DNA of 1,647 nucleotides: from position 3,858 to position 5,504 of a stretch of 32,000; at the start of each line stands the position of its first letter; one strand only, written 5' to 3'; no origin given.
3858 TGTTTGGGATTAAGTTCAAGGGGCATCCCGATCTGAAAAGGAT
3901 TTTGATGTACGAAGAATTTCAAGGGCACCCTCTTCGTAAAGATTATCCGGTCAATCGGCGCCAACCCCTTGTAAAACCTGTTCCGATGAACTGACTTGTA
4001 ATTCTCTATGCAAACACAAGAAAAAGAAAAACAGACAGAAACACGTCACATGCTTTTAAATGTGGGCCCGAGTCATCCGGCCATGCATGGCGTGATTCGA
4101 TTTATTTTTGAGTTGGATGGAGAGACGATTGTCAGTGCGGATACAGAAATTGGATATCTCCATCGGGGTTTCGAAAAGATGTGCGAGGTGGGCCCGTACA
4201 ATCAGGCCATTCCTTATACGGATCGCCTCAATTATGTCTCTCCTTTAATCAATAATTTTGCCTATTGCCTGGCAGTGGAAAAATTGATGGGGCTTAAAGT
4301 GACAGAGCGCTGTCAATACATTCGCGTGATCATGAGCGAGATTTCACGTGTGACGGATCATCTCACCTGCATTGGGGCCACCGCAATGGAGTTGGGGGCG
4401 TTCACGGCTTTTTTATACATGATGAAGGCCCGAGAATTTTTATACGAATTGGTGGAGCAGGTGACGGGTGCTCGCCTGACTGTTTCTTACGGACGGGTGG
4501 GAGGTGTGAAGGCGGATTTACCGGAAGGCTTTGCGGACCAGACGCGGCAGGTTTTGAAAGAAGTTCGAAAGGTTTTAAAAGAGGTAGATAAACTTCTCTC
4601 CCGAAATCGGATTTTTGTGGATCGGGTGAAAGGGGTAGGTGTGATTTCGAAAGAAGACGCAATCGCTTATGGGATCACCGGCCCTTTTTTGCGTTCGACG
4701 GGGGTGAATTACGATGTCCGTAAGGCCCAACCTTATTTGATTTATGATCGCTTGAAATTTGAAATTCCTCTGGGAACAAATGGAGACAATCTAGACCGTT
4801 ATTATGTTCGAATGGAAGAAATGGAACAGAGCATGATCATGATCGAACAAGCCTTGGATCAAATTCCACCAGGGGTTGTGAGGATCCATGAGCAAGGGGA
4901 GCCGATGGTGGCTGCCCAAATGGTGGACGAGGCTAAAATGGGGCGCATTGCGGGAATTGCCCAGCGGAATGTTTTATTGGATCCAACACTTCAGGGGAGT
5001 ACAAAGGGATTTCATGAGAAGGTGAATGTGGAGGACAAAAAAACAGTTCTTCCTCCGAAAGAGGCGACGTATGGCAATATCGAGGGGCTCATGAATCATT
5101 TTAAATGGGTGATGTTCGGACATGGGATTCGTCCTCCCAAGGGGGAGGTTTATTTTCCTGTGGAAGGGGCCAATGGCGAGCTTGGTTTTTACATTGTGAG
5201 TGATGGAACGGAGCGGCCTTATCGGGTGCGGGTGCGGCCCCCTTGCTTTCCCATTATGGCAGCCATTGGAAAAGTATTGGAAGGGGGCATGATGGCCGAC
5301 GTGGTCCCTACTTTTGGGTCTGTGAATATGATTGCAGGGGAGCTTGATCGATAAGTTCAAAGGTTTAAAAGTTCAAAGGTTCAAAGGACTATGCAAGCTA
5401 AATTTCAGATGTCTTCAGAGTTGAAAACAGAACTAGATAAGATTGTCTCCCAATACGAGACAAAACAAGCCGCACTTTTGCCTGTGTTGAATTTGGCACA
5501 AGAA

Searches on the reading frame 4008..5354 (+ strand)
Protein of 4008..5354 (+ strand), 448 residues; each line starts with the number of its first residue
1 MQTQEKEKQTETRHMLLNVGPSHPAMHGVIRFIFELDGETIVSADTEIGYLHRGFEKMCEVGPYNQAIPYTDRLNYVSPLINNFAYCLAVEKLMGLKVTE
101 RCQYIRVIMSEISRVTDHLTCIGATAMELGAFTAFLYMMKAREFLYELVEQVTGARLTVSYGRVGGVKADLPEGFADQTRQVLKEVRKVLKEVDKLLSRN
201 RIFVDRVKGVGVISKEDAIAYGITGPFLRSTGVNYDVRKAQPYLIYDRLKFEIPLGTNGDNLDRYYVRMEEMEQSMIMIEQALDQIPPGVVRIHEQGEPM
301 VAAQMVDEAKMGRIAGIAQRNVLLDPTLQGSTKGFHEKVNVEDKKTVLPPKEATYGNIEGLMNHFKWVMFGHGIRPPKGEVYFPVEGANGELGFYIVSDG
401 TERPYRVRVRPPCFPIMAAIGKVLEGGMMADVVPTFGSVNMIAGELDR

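Call 35: search_protein_families(library=pfam, proteins=[window:4008-5354:+], max_evalue=0.00001)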
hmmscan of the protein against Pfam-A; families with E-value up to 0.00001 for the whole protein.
window:4008-5354:+ (448 aa): 1 family
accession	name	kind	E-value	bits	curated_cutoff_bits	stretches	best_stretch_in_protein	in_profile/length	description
PF00346.24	Complex1_49kDa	-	1.8e-104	349.1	24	2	129-297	2-170/271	Respiratory-chain NADH dehydrogenase, 49 Kd subunit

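Call 36: find_homologous_proteins(query=window:4008-5354:+, max_evalue=1e-50)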
Query window:4008-5354:+ (448 aa): 8000 proteins with E <= 1e-50 among 8000 candidates; the best 120 are listed.
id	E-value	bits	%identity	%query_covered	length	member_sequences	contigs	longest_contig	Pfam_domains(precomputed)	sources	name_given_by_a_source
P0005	0.0e+0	1018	100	100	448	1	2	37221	PF00346.25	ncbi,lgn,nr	ncbi:MAG: NADH-quinone oxidoreductase subunit D [Chlamydiae bacterium]|nr:NADH-quinone oxidoreductas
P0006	4.7e-250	848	83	97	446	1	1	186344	PF00346.25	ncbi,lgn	-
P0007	7.3e-250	848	81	100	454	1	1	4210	PF00346.25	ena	-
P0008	1.9e-248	843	82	100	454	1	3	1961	PF00346.25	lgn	-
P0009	6.2e-246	835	81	99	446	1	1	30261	PF00346.25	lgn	-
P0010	1.1e-242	824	79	99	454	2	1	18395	PF00346.25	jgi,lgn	-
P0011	5.9e-237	805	79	98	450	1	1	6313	PF00346.25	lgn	-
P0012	1.9e-228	777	77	99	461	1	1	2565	PF00346.25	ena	-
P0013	1.3e-226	771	74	99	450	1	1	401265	PF00346.25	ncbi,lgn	-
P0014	4.7e-226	769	74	100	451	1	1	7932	PF00346.25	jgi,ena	-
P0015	1.1e-225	768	74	98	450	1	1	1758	PF00346.25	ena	-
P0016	2.7e-225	767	73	100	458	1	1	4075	PF00346.25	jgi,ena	-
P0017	2.0e-224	764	75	98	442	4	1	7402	PF00346.25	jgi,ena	-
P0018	2.1e-224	764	74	99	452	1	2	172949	PF00346.25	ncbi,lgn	-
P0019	7.5e-224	762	74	98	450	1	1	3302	PF00346.25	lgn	-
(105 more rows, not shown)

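Call 37: find_encoding_contigs(protein=P0005, flank=10000, max_places=6)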
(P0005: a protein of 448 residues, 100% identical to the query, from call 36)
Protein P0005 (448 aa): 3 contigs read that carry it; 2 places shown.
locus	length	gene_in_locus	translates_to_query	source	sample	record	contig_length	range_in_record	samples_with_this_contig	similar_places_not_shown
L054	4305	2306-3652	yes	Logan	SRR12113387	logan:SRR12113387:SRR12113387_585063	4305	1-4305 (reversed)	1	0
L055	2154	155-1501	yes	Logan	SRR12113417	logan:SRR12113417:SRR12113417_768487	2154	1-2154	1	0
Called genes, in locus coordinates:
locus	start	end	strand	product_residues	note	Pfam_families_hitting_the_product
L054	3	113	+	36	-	?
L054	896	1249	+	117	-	PF00507:Oxidored_q4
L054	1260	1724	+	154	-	PF01058:Oxidored_q6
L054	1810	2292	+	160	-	PF00329:Complex1_30kDa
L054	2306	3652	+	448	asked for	PF00346:Complex1_49kDa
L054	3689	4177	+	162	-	PF01257:2Fe-2S_thioredx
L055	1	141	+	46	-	?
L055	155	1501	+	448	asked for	PF00346:Complex1_49kDa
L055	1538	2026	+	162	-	PF01257:2Fe-2S_thioredx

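Call 38: find_encoding_contigs(protein=P0006, flank=10000, max_places=4)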
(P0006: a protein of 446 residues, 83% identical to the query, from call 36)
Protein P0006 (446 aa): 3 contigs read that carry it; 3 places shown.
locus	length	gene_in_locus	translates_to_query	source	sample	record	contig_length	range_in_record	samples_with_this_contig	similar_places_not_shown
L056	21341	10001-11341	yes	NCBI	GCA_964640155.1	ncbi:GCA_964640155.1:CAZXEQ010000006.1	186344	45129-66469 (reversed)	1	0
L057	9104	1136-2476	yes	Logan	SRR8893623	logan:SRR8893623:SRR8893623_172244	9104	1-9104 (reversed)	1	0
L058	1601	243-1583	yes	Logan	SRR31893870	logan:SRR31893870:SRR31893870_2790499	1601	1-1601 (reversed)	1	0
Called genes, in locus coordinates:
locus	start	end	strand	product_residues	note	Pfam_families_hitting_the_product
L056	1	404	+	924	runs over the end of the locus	-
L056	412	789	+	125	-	PF03745:DUF309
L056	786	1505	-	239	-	PF00106:adh_short, PF01370:Epimerase (weak), PF08659:KR (weak), PF13561:adh_short_C2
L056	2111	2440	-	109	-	PF13484:Fer4_16 (faint), PF14697:Fer4_21 (weak), PF13187:Fer4_9 (weak), PF12838:Fer4_7 (weak), PF14697:Fer4_21 (weak), PF12797:Fer4_2 (weak), PF12837:Fer4_6 (weak), PF00037:Fer4, +3 more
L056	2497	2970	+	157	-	PF01668:SmpB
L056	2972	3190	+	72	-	-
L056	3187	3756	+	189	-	PF09970:DUF2204, PF19502:DUF6036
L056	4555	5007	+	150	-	-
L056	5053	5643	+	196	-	-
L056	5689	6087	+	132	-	PF00903:Glyoxalase, PF22677:Ble-like_N (weak)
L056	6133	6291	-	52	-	-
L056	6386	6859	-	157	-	PF01878:EVE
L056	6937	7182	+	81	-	PF00462:Glutaredoxin, PF05768:Glrx-like (weak), PF13417:GST_N_3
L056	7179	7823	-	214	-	PF03167:UDG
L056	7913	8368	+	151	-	-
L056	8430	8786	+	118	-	PF00507:Oxidored_q4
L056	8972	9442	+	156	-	PF01058:Oxidored_q6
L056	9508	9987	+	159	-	PF00329:Complex1_30kDa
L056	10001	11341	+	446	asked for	PF00346:Complex1_49kDa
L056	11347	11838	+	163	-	PF01257:2Fe-2S_thioredx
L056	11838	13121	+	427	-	PF01512:Complex1_51K, PF10531:SLBB, PF22461:SLBB_2, PF10589:NADH_4Fe-4S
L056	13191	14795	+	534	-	PF00111:Fer2, PF13510:Fer2_4, PF10588:NADH-G_4Fe-4S_3, PF22117:Fer4_Nqo3, PF04879:Molybdop_Fe4S4 (weak), PF22151:Fer4_NDSU1 (weak), PF00384:Molybdopterin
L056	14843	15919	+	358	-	PF00146:NADHdh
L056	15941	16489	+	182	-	PF13183:Fer4_8 (faint), PF13746:Fer4_18 (faint), PF13484:Fer4_16 (faint), PF13534:Fer4_17 (faint), PF14697:Fer4_21 (faint), PF12838:Fer4_7, PF13187:Fer4_9 (weak), PF00037:Fer4, +3 more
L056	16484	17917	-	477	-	PF01225:Mur_ligase, PF08245:Mur_ligase_M, PF02875:Mur_ligase_C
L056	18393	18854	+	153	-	-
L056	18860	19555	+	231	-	PF00117:GATase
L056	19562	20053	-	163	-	PF02577:BFN_dom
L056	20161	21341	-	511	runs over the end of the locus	PF01145:Band_7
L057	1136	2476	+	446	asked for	PF00346:Complex1_49kDa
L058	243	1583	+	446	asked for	PF00346:Complex1_49kDa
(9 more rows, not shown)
